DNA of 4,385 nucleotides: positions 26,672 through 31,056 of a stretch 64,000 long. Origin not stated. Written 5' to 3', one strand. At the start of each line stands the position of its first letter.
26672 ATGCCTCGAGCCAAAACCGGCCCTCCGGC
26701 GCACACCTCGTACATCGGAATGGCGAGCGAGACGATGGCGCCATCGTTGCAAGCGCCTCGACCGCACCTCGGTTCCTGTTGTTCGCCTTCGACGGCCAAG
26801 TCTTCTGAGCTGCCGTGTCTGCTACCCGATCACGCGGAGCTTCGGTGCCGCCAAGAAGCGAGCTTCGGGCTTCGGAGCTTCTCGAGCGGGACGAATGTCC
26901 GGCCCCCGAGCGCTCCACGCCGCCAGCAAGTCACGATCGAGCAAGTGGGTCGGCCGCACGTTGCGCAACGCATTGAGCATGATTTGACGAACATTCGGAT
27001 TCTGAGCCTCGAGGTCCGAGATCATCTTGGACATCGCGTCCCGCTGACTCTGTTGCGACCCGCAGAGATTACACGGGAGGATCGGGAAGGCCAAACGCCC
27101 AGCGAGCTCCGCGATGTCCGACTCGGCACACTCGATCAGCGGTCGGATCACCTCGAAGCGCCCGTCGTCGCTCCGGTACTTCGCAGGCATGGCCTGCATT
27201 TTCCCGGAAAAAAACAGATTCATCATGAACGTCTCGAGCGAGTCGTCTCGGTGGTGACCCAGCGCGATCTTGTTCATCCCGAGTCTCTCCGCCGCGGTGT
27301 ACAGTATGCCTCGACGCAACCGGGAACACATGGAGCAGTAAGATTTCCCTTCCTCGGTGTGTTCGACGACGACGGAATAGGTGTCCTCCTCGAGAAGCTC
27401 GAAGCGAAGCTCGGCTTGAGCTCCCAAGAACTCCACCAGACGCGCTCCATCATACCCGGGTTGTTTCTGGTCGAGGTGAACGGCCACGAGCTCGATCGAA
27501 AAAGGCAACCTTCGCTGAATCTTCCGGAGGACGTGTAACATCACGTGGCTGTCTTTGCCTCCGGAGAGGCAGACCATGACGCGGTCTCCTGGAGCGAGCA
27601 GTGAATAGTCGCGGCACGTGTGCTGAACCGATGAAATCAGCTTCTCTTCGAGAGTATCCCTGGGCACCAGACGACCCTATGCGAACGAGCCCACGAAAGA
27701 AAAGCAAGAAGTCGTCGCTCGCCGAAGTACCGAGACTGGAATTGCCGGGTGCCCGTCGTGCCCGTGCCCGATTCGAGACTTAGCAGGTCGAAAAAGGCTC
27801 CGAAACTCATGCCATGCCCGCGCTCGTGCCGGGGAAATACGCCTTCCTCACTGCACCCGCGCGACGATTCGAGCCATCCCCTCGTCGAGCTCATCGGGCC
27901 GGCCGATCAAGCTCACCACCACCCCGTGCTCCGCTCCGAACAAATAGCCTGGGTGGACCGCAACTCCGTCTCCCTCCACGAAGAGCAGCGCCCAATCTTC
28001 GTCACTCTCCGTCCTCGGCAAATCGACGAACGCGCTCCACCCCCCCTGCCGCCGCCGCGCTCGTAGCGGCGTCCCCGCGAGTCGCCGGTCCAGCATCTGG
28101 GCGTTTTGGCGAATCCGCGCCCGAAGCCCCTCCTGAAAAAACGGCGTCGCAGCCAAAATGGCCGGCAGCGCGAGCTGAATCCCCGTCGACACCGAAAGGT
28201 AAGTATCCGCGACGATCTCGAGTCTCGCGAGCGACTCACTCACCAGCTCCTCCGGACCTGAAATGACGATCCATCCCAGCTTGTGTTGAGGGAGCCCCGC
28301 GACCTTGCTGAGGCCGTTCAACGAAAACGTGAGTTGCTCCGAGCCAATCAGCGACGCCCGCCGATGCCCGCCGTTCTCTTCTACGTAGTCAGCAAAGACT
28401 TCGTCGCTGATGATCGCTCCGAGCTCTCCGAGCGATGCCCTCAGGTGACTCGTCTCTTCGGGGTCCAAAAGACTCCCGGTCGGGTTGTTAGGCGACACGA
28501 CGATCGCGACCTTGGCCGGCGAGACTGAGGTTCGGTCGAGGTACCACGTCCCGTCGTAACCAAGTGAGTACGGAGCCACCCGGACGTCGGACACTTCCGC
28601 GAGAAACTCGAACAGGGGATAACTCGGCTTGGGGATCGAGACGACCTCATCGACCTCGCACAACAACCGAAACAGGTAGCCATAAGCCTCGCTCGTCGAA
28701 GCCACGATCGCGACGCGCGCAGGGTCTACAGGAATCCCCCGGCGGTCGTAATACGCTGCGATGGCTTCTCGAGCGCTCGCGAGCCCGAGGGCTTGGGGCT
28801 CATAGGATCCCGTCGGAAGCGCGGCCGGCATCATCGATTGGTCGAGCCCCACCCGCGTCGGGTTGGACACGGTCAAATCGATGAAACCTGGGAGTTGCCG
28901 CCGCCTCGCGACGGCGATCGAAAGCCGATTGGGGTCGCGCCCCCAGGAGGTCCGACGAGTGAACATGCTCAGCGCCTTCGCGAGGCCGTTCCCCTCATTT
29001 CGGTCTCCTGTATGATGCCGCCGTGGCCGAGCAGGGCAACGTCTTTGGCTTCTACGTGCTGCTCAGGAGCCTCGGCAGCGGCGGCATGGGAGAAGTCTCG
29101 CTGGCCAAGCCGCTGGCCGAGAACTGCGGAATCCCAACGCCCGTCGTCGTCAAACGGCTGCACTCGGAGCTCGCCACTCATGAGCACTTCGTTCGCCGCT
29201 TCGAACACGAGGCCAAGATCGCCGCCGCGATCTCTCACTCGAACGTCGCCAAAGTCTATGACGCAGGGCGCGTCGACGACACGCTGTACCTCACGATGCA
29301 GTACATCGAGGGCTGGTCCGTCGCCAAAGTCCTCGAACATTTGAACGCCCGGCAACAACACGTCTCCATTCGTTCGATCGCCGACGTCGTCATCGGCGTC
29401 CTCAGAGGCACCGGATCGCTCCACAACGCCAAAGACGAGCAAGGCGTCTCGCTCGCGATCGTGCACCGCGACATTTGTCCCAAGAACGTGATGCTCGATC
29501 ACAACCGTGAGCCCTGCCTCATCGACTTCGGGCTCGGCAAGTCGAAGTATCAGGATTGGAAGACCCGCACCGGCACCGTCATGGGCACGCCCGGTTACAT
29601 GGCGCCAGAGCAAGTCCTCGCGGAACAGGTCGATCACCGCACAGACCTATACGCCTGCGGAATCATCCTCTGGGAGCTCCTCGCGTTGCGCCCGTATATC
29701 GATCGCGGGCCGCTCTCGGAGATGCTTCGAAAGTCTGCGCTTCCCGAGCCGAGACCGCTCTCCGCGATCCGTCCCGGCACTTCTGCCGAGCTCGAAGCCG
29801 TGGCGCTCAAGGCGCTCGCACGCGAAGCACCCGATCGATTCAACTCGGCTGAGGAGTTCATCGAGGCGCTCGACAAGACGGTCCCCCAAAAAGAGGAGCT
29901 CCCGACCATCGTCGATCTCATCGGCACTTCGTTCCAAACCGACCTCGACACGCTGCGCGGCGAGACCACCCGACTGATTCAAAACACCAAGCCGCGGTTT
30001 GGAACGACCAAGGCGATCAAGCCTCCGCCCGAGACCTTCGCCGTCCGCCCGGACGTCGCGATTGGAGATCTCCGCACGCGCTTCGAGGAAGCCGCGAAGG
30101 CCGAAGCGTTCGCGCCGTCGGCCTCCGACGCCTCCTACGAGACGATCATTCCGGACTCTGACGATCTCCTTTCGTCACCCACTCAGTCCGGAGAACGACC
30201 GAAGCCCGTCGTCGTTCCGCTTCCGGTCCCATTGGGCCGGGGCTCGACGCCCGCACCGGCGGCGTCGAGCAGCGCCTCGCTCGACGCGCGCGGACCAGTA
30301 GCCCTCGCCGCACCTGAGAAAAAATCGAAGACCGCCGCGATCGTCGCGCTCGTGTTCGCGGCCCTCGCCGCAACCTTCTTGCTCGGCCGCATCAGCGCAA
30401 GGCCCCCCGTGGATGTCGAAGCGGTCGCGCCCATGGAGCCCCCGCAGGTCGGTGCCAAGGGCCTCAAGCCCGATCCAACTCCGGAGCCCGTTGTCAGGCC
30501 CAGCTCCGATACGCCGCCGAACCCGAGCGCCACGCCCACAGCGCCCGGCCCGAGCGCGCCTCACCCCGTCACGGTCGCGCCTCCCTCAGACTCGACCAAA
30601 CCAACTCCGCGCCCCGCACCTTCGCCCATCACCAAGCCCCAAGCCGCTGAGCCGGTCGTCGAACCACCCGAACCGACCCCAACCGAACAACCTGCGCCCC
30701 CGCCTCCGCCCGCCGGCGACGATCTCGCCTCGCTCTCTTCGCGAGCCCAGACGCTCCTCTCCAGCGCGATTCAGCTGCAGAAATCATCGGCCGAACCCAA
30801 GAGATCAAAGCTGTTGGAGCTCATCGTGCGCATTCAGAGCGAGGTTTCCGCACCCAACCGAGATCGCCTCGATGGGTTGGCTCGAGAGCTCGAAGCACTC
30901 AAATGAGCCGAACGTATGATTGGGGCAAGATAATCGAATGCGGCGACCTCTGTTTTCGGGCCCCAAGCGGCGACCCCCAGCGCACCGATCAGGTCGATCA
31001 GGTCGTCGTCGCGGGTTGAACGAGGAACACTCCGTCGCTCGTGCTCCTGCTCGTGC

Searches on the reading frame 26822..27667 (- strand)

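Call 22: search_protein_families(library=pfam, proteins=[window:26822-27667:-], max_evalue=0.001)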
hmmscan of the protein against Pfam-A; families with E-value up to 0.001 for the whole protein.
window:26822-27667:- (281 aa): 1 family
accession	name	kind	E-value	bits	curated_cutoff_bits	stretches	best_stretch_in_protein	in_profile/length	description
PF01171.26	ATP_bind_3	-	2.1e-18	67.2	27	1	30-189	2-156/182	PP-loop family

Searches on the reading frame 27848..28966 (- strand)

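Call 22: search_protein_families(library=pfam, proteins=[window:27848-28966:-], max_evalue=0.001)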
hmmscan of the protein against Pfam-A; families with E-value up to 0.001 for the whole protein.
window:27848-28966:- (372 aa): 1 family
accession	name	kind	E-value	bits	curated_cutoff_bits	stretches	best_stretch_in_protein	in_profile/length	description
PF00155.27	Aminotran_1_2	-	1.6e-27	97.1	19.7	1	61-367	43-361/361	Aminotransferase class I and II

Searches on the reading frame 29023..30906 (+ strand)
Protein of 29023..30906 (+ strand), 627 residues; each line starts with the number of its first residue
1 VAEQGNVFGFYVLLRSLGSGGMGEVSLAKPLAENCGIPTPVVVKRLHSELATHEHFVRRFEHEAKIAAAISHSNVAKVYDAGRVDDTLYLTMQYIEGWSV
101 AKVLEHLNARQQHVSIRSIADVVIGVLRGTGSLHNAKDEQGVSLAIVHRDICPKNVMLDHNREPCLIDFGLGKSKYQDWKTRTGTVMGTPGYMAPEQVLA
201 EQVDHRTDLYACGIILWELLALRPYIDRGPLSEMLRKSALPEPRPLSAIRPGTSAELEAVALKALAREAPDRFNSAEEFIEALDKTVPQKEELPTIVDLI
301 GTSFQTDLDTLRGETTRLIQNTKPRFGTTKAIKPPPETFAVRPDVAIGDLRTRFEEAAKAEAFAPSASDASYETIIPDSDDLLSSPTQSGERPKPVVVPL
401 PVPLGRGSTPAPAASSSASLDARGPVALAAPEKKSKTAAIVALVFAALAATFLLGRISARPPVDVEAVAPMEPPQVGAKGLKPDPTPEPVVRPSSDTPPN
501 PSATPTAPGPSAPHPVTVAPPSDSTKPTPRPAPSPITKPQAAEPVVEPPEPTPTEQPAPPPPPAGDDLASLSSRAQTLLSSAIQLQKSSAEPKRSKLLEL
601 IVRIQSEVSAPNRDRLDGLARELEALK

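Call 22: search_protein_families(library=pfam, proteins=[window:29023-30906:+], max_evalue=0.001)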
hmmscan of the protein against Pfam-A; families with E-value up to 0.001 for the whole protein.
window:29023-30906:+ (627 aa): 4 families
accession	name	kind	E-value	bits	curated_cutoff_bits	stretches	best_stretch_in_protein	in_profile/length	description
PF00069.31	Pkinase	-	6.2e-34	118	31.7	1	11-227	1-198/263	Protein kinase domain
PF07714.23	PK_Tyr_Ser-Thr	-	1.4e-25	90.6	23.1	1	13-225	3-205/258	Protein tyrosine and serine/threonine kinase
PF01636.29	APH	-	0.0002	21.7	23.2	0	144-171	168-196/239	Phosphotransferase enzyme family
PF17667.7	Pkinase_fungal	-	0.0003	20.1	24.1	1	145-208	307-375/387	Fungal protein kinase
